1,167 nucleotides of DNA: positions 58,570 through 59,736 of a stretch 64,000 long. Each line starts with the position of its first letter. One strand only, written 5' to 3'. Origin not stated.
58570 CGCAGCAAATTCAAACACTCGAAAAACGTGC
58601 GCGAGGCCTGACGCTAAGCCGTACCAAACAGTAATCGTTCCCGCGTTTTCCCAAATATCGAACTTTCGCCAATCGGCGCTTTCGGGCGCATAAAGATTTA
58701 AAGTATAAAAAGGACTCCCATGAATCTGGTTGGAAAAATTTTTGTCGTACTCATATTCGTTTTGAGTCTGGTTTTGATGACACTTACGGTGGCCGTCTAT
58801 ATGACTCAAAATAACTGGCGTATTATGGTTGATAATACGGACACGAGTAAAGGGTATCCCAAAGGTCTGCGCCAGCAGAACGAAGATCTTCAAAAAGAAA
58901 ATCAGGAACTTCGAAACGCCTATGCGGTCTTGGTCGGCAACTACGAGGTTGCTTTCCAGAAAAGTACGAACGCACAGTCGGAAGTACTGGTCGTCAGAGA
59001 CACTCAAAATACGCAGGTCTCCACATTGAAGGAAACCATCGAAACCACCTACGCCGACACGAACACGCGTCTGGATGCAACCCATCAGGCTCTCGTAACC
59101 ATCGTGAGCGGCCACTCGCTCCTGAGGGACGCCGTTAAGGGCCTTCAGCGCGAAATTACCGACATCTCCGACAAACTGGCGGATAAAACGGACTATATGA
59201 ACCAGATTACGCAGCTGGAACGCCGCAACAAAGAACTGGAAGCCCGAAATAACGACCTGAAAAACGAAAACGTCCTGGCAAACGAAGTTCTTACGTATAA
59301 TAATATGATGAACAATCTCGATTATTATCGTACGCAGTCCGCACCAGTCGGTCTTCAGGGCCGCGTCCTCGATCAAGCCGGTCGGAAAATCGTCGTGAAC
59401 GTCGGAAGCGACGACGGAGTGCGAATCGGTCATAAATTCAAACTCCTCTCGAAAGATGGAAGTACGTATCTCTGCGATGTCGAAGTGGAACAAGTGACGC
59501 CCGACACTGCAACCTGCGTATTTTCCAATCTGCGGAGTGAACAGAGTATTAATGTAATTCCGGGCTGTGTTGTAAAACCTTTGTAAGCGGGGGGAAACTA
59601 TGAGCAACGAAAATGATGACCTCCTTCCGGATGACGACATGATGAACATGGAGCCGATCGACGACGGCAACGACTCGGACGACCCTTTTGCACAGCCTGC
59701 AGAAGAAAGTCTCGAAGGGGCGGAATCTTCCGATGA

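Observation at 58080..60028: Uncharacterised three-gene module: two paralogous membrane-anchored coiled-coil proteins plus an acidic tail-anchored protein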

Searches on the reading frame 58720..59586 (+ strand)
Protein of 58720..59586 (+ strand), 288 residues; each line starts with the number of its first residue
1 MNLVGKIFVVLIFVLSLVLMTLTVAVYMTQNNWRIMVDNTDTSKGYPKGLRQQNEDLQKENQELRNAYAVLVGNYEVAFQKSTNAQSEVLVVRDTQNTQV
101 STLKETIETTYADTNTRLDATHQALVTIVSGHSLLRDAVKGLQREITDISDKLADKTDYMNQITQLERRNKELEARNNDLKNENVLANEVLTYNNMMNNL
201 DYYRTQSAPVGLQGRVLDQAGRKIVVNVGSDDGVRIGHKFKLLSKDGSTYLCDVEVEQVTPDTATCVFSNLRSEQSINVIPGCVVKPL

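Call 3: search_protein_families(library=pfam, proteins=[window:58720-59586:+], max_evalue=1)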
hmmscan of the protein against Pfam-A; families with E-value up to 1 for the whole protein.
window:58720-59586:+ (288 aa): 19 families
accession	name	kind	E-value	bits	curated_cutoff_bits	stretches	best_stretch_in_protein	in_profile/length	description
PF16538.11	FlgT_C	-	0.00062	20.6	27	1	221-267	1-47/77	Flagellar assembly protein T, C-terminal domain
PF19776.5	DUF6262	-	0.0072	16.9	29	1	135-184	60-107/110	Family of unknown function (DUF6262)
PF00170.26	bZIP_1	-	0.013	16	27.6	1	162-184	27-49/64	bZIP transcription factor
PF07716.20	bZIP_2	-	0.031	14.8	22.3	0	165-183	29-47/54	Basic region leucine zipper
PF01166.23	TSC22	-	0.037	14.6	30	0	161-183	21-43/57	TSC-22/dip/bun family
PF08614.16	ATG16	-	0.053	14.1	33.7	1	48-183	4-138/200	Autophagy protein 16 (ATG16)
PF01486.22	K-box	-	0.067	13.8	30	0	156-182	63-90/93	K-box region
PF15957.10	Comm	-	0.089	13.5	27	1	8-144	11-88/110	Commissureless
PF06156.18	YabA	-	0.14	13.2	30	1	31-87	15-53/103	Initiation control protein YabA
PF25742.1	Phage_Gene33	-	0.16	12.7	27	1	53-125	21-91/100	Phage Gene 33 protein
PF21924.1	XRCC4_CC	-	0.23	12.1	27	1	49-71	20-42/78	XRCC4 coiled-coil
PF01594.21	AI-2E_transport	-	0.33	10.5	34.3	1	9-74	53-110/327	AI-2E family transporter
PF05546.16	She9_MDM33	-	0.37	11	22.2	0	136-185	6-54/198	She9 / Mdm33 family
PF23991.1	DUF7310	-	0.42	11.6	40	0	137-180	3-49/83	Coiled-coil region of unknown function (DUF7310)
PF02370.21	M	-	0.44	11.7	20.8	0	170-184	3-17/21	M protein repeat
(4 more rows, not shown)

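Call 4: search_protein_families(library=ncbifam, proteins=[window:58720-59586:+], max_evalue=1)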
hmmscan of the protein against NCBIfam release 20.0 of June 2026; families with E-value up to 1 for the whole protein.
window:58720-59586:+ (288 aa): 16 families
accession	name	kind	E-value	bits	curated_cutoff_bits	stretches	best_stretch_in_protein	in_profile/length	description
NF010518.0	PRK13922.13-3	equivalog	3.9e-08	32.8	385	1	135-278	48-195/295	rod shape-determining protein MreC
NF045487.1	ASRP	equivalog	4.2e-05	22.4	300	1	50-185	343-477/593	archaea-specific SMC-related protein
NF010512.0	PRK13922.12-1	equivalog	6e-05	22.4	336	1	137-238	47-152/287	rod shape-determining protein MreC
NF010532.0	PRK13922.9-3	equivalog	0.00011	21.3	243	2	149-236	46-137/280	rod shape-determining protein MreC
TIGR04523.1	Mplasa_alph_rch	subfamily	0.00066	17.7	270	1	48-183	499-639/745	helix-rich protein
NF047408.1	SA0632_fam_LP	equivalog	0.0025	17.4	70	1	155-184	23-52/68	SA0632 family lipoprotein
TIGR04211.1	SH3_and_anchor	equivalog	0.0028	17.3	65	1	97-190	61-154/198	TIGR04211 family SH3 domain-containing protein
NF003034.1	PRK03918.1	equivalog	0.0053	14.8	700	1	56-195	242-379/878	DNA double-strand break repair ATPase Rad50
TIGR02894.1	DNA_bind_RsfA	subfamily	0.027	14.6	126.45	1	143-204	93-152/161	RsfA family transcriptional regulator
TIGR02168.1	SMC_prok_B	equivalog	0.027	12.2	567.35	1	52-183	295-422/1181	chromosome segregation protein SMC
TIGR02209.1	ftsL_broad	equivalog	0.061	13.3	42.45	1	10-67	3-60/85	cell division protein FtsL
NF040576.1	T2SS_GspM_XpsM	equivalog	0.11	12.1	60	0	124-176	13-64/180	type II secretion system protein GspM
NF002058.0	PRK00888.1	equivalog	0.12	12.3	101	0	155-183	28-56/111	cell division protein FtsB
NF010513.0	PRK13922.12-3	equivalog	0.17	11.2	380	1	137-238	63-161/305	rod shape-determining protein MreC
NF045780.1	TrlF_fam_ATP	equivalog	0.21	10.2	350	1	48-182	473-658/944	TrlF family AAA-like ATPase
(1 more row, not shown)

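Call 8: find_homologous_proteins(query=window:58720-59586:+)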
Query window:58720-59586:+ (288 aa): 63 proteins with E <= 0.001 among 848 candidates.
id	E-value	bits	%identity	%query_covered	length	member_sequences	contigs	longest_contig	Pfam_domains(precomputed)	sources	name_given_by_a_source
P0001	8.8e-182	620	100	100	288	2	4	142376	-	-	-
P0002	1.2e-155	534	83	100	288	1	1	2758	PF28533.1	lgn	-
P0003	7.2e-145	499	79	100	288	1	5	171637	-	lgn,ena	-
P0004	6.4e-144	496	79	100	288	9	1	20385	-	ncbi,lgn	-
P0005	8.2e-138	476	78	100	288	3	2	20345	-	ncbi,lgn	-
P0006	1.6e-136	472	77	100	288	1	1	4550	-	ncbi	-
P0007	1.4e-131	455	70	100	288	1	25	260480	-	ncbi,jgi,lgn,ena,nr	ncbi:MAG: hypothetical protein IJD43_02620 [Thermoguttaceae bacterium]|nr:hypothetical protein [Plan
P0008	4.6e-131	454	73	100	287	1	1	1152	-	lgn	-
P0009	4.7e-131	454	70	100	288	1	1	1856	-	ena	-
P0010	6.2e-131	453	70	100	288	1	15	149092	-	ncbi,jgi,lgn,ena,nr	ncbi:MAG: hypothetical protein J6A23_07280 [Thermoguttaceae bacterium]|nr:hypothetical protein [Ther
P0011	8.7e-131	453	70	100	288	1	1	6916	-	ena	-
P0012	1.7e-130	452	70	100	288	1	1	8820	-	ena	-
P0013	2.1e-130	452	70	100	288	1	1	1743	-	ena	-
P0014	1.2e-128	446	69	100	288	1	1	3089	-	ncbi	-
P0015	8.0e-112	391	66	100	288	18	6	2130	-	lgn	-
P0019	1.6e-41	160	40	92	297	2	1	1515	PF28533.1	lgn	-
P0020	2.2e-40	157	37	100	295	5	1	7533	PF28533.1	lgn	-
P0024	6.2e-34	135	34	92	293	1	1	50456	-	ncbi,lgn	-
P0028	1.1e-20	92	30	98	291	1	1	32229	-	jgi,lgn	jgi:hypothetical protein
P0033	1.0e-17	82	29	92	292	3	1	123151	-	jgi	jgi:hypothetical protein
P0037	2.9e-16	78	28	92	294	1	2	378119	-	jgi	jgi:hypothetical protein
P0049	6.2e-12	63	27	93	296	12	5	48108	-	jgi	jgi:septal ring factor EnvC (AmiA/AmiB activator)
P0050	1.1e-11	63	30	82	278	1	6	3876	PF24161.2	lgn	-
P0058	3.9e-8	51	26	92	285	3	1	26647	-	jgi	jgi:hypothetical protein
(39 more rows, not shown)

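Call 9: search_protein_families(library=pfam, proteins=[P0002, P0019, P0020, P0050, P0037, P0049], max_evalue=0.01)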
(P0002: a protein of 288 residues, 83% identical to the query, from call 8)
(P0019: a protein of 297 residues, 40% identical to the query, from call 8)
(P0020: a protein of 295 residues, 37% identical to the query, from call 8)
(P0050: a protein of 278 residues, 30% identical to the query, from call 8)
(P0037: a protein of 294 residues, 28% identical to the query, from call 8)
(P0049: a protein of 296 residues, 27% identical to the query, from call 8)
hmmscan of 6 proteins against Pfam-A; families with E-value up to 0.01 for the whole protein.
P0002 (288 aa): 2 families
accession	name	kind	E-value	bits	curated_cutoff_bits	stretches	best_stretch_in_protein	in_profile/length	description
PF16538.11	FlgT_C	-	0.00051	20.9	27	0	221-244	1-24/77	Flagellar assembly protein T, C-terminal domain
PF19776.5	DUF6262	-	0.0023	18.6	29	0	137-185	62-108/110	Family of unknown function (DUF6262)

P0019 (297 aa): 4 families
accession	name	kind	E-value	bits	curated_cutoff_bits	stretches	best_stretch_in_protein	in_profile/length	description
PF19745.5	FUT8_N_cat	-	0.00024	20.5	27.6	1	12-180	11-172/499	Alpha-(1,6)-fucosyltransferase N- and catalytic domains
PF25450.1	Rab11-FIP3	-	0.0015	19.3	31.9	0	102-187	33-122/125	Rab11-FIP3-like domain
PF13166.12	AAA_13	-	0.0029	16.8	36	1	50-190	302-445/713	AAA domain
PF12072.13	RNase_Y_N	-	0.0085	16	32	0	12-189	5-188/201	RNase Y N-terminal region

P0020 (295 aa): 4 families
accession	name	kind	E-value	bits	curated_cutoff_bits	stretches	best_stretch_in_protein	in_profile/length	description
PF13166.12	AAA_13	-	5.2e-05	22.6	36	1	51-199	50-210/713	AAA domain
PF19745.5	FUT8_N_cat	-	0.0019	17.5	27.6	1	10-180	9-179/499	Alpha-(1,6)-fucosyltransferase N- and catalytic domains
PF13863.11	DUF4200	-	0.0034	18.2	29.7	0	74-146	10-82/119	Domain of unknown function (DUF4200)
PF02601.20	Exonuc_VII_L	-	0.0055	16.7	35.9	1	61-184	146-266/315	Exonuclease VII, large subunit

P0050 (278 aa): 8 families
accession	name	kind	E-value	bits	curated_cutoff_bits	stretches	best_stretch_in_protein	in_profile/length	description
PF25450.1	Rab11-FIP3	-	2.7e-05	24.9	31.9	1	49-177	3-118/125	Rab11-FIP3-like domain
PF04791.21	LMBR1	-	0.00027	20.4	31.9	1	1-176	167-325/510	LMBR1-like membrane protein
PF24922.1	ACBP4_C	-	0.00056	20.6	31.2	0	120-189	10-79/105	Acyl-CoA-binding domain-containing protein 4-6, C-terminal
PF14662.11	KASH_CCD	-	0.0012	19.3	43.3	1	95-190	11-102/191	Coiled-coil region of CCDC155 or KASH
PF09728.14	Taxilin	-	0.0023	17.6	30.3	1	45-188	164-299/302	Myosin-like coiled-coil protein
PF19745.5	FUT8_N_cat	-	0.0037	16.5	27.6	1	6-186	10-201/499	Alpha-(1,6)-fucosyltransferase N- and catalytic domains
PF11887.13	Mce4_CUP1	-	0.0057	16.7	32.6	1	70-167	97-192/222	Cholesterol uptake porter CUP1 of Mce4, putative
PF07926.17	TPR_MLP1_2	-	0.0071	16.8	36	0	44-102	62-120/129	TPR/MLP1/MLP2-like protein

P0037 (294 aa): 5 families
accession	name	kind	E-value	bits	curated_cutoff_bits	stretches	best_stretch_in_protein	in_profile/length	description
PF19220.6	Rod_CreS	-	1.2e-05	25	100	1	53-192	14-156/359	Crescentin, rod domain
PF10498.14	IFT57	-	0.00013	21.5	40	1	31-176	196-345/360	Intra-flagellar transport protein 57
PF08614.16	ATG16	-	0.00031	21.4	33.7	1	59-181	36-178/200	Autophagy protein 16 (ATG16)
PF16538.11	FlgT_C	-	0.0028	18.5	27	0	249-278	46-75/77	Flagellar assembly protein T, C-terminal domain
PF19745.5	FUT8_N_cat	-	0.0029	16.9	27.6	1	7-186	11-171/499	Alpha-(1,6)-fucosyltransferase N- and catalytic domains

P0049 (296 aa): 5 families
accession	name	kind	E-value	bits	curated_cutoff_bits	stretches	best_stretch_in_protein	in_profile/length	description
PF14362.11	DUF4407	-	4.2e-05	23.4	31.3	1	34-166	106-247/297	Domain of unknown function (DUF4407)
PF16538.11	FlgT_C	-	0.00017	22.4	27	0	248-280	43-75/77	Flagellar assembly protein T, C-terminal domain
PF10498.14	IFT57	-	0.00023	20.7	40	1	29-163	194-331/360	Intra-flagellar transport protein 57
PF07246.16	Phlebovirus_NSM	-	0.0052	16.7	27.2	1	102-219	150-255/264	Phlebovirus nonstructural protein NS-M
PF15957.10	Comm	-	0.0068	17.1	27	0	8-53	14-41/110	Commissureless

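Call 10: find_encoding_contigs(protein=P0037, flank=6000, max_places=2)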
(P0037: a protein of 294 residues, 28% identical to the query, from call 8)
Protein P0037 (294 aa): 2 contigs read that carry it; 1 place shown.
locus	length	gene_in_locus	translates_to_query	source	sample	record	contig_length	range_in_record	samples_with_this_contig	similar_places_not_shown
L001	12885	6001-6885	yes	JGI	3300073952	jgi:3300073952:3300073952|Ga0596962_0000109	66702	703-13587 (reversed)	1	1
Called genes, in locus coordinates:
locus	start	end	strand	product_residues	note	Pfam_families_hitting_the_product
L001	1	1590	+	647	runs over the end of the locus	PF07995:GSDH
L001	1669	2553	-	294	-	PF05552:MS_channel_1st_1, PF00924:MS_channel_2nd (weak)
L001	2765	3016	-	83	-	-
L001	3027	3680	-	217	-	PF04542:Sigma70_r2, PF08281:Sigma70_r4_2, PF04545:Sigma70_r4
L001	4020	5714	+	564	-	PF20154:LNT_N, PF00795:CN_hydrolase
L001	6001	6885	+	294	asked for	-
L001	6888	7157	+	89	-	-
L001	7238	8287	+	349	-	PF00022:Actin (faint), PF06723:MreB_Mbl, PF11104:PilM_2 (faint), PF14450:FtsA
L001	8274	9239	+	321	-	PF04085:MreC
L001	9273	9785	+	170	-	PF04093:MreD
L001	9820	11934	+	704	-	PF03717:PBP_dimer, PF00905:Transpeptidase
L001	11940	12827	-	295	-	PF12773:DZR (weak), PF13453:Zn_ribbon_TFIIB (weak)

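Call 20: search_solved_structures(query=A1, max_evalue=1, show_alignments=2)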
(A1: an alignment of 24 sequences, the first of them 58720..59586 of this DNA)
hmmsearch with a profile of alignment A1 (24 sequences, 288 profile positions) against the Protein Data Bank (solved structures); distinct sequences matched with E-value up to 1: 231 (the best 60 are shown).
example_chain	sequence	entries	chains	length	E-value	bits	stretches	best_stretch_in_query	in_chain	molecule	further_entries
9r1o_A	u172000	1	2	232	1.4e-06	31.4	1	98-180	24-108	sc-apCC-6-DPH-NR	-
6pfp_A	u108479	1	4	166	3.3e-05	26.8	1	78-178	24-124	Myosin-7 fused to GP7 and EB1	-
7ung_A0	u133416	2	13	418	3.9e-05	26.6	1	36-188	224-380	Tektin-1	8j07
7rro_A0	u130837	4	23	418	4.5e-05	26.4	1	36-186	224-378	Tektin-1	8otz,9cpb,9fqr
9cpc_3E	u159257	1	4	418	9.4e-05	25.3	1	36-186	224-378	Tektin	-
9cpc_3J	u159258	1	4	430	0.00011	25.1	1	58-192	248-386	Tektin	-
2efr_A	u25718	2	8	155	0.00015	24.7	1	53-189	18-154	General control protein GCN4 and Tropomyosin 1 alpha chain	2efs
4xa3_A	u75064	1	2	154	0.00022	24.1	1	56-171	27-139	Gp7-MYH7(1361-1425)-Eb1 chimera protein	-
7rro_B0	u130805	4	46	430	0.00028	23.8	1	58-192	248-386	Tektin-2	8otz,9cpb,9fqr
8qad_A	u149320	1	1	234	0.00033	23.6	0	98-161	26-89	sc-apCC-6-LLIA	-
8qox_B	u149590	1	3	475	0.00051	22.9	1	67-173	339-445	Conserved membrane protein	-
9ff9_A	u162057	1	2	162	0.00092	22.1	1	36-179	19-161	Tropomyosin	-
8i7o_A2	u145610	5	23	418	0.001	21.9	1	37-188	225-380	Tektin-1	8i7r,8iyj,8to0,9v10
7ung_B0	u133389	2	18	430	0.0011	21.8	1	58-192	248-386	Tektin-2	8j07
8puz_A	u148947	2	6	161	0.0011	21.8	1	36-179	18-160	Tropomyosin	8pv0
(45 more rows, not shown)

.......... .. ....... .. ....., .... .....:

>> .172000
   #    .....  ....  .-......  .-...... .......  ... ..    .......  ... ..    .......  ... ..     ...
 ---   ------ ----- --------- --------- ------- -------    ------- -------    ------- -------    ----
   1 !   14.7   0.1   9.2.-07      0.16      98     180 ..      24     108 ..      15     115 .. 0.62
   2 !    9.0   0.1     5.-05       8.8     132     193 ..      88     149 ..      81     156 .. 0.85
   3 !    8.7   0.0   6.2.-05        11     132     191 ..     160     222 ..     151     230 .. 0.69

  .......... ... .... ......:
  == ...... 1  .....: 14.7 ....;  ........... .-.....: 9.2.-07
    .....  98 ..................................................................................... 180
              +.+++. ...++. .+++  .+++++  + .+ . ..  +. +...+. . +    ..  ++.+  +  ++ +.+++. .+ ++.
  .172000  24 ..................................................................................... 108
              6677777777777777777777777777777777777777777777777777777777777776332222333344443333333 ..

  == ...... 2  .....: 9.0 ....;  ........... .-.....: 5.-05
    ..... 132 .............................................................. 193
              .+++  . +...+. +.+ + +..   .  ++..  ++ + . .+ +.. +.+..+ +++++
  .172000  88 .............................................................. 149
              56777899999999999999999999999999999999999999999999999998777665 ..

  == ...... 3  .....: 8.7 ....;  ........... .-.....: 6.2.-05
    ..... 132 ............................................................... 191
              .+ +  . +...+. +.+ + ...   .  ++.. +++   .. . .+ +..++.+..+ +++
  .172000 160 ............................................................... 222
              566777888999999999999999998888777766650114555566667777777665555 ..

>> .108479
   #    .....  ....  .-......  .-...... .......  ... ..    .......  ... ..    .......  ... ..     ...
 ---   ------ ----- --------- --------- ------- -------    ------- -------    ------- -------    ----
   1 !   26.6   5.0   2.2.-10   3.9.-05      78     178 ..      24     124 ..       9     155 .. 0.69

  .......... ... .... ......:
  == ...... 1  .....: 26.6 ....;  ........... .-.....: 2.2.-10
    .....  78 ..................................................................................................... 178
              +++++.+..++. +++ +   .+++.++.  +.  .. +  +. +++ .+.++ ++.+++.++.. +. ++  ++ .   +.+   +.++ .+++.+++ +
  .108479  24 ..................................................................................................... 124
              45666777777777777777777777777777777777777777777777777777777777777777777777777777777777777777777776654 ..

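Call 21: find_encoding_contigs(protein=P0033, flank=7000, max_places=1)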
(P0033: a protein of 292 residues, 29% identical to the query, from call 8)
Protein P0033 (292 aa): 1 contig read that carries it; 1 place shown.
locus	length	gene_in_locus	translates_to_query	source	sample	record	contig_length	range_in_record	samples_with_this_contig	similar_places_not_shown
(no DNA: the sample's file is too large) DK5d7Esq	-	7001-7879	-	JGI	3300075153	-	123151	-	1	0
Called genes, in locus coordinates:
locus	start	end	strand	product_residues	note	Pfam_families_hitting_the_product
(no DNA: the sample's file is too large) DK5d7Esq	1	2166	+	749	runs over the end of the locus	PF02163:Peptidase_M50 (weak)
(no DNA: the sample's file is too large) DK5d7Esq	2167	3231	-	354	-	PF00251:Glyco_hydro_32N (faint), PF04616:Glyco_hydro_43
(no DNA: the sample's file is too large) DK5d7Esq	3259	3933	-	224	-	-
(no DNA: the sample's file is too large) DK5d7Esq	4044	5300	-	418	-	PF09861:Lar_N (weak), PF04015:DUF362 (weak)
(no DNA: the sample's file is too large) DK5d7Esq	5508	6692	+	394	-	PF03417:AAT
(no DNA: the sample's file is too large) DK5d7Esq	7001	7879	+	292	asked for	-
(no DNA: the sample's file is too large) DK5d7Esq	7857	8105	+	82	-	-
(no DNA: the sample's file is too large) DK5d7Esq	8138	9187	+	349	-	PF00022:Actin (faint), PF06723:MreB_Mbl, PF00012:HSP70, PF14450:FtsA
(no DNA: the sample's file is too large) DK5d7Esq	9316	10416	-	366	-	PF21016:RlmN_N, PF04055:Radical_SAM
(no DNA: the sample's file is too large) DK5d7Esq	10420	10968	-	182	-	PF05685:Uma2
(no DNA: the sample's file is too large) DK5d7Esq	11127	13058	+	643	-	PF00012:HSP70, PF06723:MreB_Mbl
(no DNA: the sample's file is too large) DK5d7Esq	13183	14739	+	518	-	PF00012:HSP70, PF06723:MreB_Mbl, PF00012:HSP70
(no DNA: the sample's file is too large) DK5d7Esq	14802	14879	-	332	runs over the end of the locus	PF08100:Dimerisation (weak), PF08241:Methyltransf_11 (faint), PF00891:Methyltransf_2, PF08242:Methyltransf_12, PF13649:Methyltransf_25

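Call 22: find_encoding_contigs(protein=P0028, flank=7000, max_places=1)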
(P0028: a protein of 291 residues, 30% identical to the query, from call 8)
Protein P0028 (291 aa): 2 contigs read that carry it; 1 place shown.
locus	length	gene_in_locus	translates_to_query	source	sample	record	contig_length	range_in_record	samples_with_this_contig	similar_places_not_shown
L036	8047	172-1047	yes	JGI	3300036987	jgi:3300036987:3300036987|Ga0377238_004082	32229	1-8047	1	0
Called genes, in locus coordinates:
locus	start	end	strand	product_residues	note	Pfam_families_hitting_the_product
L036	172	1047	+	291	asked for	-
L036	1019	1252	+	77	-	-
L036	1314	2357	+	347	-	PF00022:Actin (faint), PF06723:MreB_Mbl, PF00012:HSP70, PF11104:PilM_2 (faint), PF14450:FtsA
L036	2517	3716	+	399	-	PF00764:Arginosuc_synth, PF20979:Arginosuc_syn_C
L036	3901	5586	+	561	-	PF12831:FAD_oxidored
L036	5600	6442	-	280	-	PF01261:AP_endonuc_2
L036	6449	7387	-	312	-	PF01040:UbiA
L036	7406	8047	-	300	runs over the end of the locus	PF01261:AP_endonuc_2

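Call 23: find_encoding_contigs(protein=P0024, flank=7000, max_places=1)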
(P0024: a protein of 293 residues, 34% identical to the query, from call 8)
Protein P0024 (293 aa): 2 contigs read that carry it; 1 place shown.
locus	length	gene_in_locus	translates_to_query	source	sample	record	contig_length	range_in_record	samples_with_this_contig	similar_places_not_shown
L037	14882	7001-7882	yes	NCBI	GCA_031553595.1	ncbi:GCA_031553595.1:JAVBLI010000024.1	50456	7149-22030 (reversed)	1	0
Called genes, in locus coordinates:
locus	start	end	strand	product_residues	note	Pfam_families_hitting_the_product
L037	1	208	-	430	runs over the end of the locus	PF13243:SQHop_cyclase_C (faint)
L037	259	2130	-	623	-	PF25967:RND-MFP_C (weak), PF25989:YknX_C (weak)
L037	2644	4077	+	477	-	PF07642:BBP2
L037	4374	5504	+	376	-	PF16491:Peptidase_M48_N, PF01435:Peptidase_M48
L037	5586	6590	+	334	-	PF01207:Dus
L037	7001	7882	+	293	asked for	-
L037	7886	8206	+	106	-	-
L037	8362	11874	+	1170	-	PF02687:FtsX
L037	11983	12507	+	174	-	-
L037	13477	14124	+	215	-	PF19263:DUF5906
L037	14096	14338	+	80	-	-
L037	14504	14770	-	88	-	-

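Call 24: find_encoding_contigs(protein=P0058, flank=7000, max_places=1)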
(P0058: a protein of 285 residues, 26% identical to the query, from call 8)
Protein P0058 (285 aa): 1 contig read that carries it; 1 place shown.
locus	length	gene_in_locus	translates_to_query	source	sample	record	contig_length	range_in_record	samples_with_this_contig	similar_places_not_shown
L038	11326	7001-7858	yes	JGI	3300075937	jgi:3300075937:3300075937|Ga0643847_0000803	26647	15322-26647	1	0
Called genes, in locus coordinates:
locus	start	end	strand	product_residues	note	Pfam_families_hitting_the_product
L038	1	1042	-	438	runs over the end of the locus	PF01595:CNNM, PF00571:CBS, PF03471:CorC_HlyC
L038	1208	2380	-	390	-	PF00696:AA_kinase, PF01472:PUA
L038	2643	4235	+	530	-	PF13522:GATase_6, PF13537:GATase_7, PF00156:Pribosyltran (weak)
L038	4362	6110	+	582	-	PF20154:LNT_N, PF00795:CN_hydrolase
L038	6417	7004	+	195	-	-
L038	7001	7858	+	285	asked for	-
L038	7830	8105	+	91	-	-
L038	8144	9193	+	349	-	PF06723:MreB_Mbl, PF00022:Actin (faint), PF11104:PilM_2 (faint), PF14450:FtsA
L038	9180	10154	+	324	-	PF04085:MreC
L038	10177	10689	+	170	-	PF04093:MreD (weak)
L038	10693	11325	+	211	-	?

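Call 25: predict_structure(alignment_id=A1)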
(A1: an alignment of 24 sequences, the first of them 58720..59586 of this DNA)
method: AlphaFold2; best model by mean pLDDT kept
length: 288 residues; sequences in the alignment: 24
mean_pLDDT: 86.3   pTM: 0.33
mean pLDDT of the five models: 86.3, 85.6, 84.8, 83.9, 82.0
residues with pLDDT >= 90: 112; 70-90: 151; 50-70: 25; < 50: 0
segments of 3 or more residues with pLDDT < 50: none
pLDDT, mean of each block of 10 residues (from residue 1): 77 85 83 85 82 91 95 96 96 97 97 97 96 96 94 90 90 90 80 59 62 84 85 83 86 87 85 69 86
secondary structure, 60 per line:
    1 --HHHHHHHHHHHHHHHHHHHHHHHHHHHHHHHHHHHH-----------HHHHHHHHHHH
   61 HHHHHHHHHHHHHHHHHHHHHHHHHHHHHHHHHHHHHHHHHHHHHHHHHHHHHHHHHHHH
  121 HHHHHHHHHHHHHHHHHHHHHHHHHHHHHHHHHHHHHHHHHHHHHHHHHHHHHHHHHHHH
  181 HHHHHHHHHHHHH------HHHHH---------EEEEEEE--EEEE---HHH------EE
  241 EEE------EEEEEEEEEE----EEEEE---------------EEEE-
elements in order: H3-38 H50-193 H200-204 E214-220 E223-226 E239-243 E250-259 E264-268 E284-287

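Call 29: fold_search(model_id=the predicted structure, library=pdb)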
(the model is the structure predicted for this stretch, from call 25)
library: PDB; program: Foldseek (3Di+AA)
matches with E <= 10: 1395; with E <= 0.001: 3
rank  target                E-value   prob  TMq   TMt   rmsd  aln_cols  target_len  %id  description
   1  8z5n_0                3.9e-04  1.00  0.22  0.18   4.9        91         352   20  Cryo-EM structure of the LPHT ring (released 2025-10-22)
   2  9brr_0                8.3e-04  1.00  0.20  0.10   4.0        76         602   16  Intact V-ATPase State 3 in synaptophysin knock-out isolated synaptic vesicles (released 2024-06-19)
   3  3w1e                  8.8e-04  1.00  0.22  0.18   5.5        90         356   20  Structure of FlgT, a flagellar basal body component protein (released 2013-04-03)
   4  6xbw_B                1.1e-03  1.00  0.21  0.10   2.3        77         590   16  Cryo-EM structure of V-ATPase from bovine brain, state 1 (released 2020-08-19)
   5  7l1q_F                1.4e-03  1.00  0.20  0.13   4.0        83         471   18  PS3 F1-ATPase Binding/TS Dwell (released 2021-07-21)
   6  4xd7_D                1.5e-03  1.00  0.21  0.13   4.0        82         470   20  Structure of thermophilic F1-ATPase inhibited by epsilon subunit (released 2015-08-26)
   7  7khr_C                1.8e-03  1.00  0.21  0.10   3.2        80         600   15  Cryo-EM structure of bafilomycin A1-bound intact V-ATPase from bovine brain (released 2021-03-17)
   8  1fx0_B                2.1e-03  1.00  0.21  0.13   4.6        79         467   15  Crystal structure of the chloroplast F1-ATPase from spinach (released 2001-09-25)
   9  6n2y_D                2.2e-03  1.00  0.20  0.12   4.1        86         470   19  Bacillus PS3 ATP synthase class 1 (released 2019-02-20)
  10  6wlz_A                2.3e-03  1.00  0.21  0.10   2.7        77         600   16  The V1 region of human V-ATPase in state 1 (focused refinement) (released 2020-11-11)
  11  7une_M                2.5e-03  1.00  0.21  0.10   3.0        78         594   15  The V1 region of bovine V-ATPase in complex with human mEAK7 (focused refinement) (released 2022-06-15)
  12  3vr5_F                2.5e-03  1.00  0.19  0.13   4.3        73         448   18  Crystal structure of nucleotide-free Enterococcus hirae V1-ATPase [eV1(L)] (released 2013-01-16)
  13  6n2y_E                2.5e-03  1.00  0.21  0.13   4.0        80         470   20  Bacillus PS3 ATP synthase class 1 (released 2019-02-20)
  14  6r0w_F                2.6e-03  1.00  0.20  0.13   4.5        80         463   12  Thermus thermophilus V/A-type ATPase/synthase, rotational state 2 (released 2019-08-28)
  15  5knb_E                2.8e-03  1.00  0.20  0.13   4.1        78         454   17  Crystal structure of the 2 ADP-bound V1 complex (released 2016-11-02)
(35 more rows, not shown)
